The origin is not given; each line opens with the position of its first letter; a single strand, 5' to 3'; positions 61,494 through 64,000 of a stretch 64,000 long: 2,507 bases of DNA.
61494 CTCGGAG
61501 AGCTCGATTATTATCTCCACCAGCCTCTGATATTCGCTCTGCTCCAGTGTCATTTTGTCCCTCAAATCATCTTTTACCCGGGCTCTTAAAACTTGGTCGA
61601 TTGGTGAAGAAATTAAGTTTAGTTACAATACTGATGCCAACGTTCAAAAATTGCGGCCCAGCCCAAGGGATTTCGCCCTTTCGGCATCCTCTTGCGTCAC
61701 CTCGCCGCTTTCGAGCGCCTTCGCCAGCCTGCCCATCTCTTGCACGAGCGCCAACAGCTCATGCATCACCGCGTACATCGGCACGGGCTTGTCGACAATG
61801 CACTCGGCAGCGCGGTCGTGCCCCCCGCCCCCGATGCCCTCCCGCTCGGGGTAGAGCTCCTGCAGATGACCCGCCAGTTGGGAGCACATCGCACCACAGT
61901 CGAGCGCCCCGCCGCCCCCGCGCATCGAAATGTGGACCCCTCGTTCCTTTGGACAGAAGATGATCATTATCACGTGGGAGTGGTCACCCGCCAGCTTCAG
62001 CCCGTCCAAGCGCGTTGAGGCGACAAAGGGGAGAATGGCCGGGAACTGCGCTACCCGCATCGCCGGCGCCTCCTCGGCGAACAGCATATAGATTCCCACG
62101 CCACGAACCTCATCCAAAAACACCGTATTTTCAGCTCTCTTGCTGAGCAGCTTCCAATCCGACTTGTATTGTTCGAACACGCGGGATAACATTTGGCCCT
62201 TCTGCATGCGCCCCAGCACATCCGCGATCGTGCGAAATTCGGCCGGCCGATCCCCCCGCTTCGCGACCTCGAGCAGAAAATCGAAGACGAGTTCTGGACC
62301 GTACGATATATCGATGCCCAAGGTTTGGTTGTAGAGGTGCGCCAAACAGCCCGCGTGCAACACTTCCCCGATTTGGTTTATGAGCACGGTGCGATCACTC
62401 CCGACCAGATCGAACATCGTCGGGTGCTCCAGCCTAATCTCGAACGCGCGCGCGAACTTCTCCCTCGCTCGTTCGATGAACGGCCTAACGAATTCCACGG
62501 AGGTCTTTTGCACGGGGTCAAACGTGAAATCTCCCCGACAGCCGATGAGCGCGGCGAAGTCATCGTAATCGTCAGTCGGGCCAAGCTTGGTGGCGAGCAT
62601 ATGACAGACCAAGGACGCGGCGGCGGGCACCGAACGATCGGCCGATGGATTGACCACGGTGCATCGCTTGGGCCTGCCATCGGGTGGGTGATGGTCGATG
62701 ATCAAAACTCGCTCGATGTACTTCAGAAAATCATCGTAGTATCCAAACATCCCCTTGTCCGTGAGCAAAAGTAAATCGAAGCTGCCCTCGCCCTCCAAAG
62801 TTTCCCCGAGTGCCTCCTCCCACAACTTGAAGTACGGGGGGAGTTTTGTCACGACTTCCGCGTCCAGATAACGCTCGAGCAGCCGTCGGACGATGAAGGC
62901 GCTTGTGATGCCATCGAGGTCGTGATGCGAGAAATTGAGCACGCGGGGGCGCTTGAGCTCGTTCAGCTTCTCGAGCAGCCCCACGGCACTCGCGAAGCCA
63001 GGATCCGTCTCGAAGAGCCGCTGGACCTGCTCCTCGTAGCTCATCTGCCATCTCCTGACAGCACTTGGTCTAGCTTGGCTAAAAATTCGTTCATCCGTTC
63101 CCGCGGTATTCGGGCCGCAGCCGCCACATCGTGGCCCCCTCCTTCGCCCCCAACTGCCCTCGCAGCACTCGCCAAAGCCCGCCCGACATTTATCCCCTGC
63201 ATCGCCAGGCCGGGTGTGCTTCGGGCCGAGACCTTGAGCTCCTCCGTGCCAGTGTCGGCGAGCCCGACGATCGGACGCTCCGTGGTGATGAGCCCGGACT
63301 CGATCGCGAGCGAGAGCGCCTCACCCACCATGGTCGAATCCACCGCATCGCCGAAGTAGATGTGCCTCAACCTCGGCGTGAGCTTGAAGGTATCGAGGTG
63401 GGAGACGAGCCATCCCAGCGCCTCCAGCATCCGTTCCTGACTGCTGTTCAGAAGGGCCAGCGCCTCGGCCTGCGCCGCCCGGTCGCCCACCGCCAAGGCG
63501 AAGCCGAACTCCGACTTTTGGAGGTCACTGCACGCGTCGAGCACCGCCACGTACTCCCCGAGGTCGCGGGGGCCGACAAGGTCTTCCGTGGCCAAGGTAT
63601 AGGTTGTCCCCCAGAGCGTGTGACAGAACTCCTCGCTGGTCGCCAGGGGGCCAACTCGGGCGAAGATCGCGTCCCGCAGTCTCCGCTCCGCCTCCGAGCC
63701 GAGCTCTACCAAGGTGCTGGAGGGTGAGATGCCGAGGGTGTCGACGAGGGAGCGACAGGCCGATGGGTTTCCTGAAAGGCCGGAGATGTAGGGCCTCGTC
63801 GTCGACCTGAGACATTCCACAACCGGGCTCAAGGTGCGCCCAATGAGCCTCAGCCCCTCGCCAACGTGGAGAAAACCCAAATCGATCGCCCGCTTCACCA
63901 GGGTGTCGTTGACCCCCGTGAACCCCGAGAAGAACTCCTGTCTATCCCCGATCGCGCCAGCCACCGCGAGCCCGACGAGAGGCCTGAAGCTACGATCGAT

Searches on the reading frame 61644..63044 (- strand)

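Call 47: search_protein_families(library=pfam, proteins=[window:61644-63044:-], max_evalue=0.0001)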
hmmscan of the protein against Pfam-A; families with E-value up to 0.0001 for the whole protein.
window:61644-63044:- (466 aa): 1 family
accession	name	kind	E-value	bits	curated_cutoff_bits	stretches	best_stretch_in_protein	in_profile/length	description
PF01368.27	DHH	-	1.1e-08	35.8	28.1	1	36-153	3-105/125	DHH family, N-terminal domain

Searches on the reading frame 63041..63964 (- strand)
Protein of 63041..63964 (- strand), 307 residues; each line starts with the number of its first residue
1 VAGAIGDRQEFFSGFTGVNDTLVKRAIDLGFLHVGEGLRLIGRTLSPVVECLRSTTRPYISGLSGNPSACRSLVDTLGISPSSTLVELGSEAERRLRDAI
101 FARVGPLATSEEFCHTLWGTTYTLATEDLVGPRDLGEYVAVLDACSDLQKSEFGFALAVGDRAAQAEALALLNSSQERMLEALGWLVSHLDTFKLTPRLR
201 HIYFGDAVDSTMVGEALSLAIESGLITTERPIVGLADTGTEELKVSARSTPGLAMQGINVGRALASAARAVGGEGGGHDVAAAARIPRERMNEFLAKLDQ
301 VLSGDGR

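Call 47: search_protein_families(library=pfam, proteins=[window:63041-63964:-], max_evalue=0.0001)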
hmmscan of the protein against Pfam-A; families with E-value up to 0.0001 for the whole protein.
window:63041-63964:- (307 aa): 1 family
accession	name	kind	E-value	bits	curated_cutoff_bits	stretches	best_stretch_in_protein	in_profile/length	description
PF02272.25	DHHA1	-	1.8e-14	54.5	25.9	1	217-303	18-101/102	DHHA1 domain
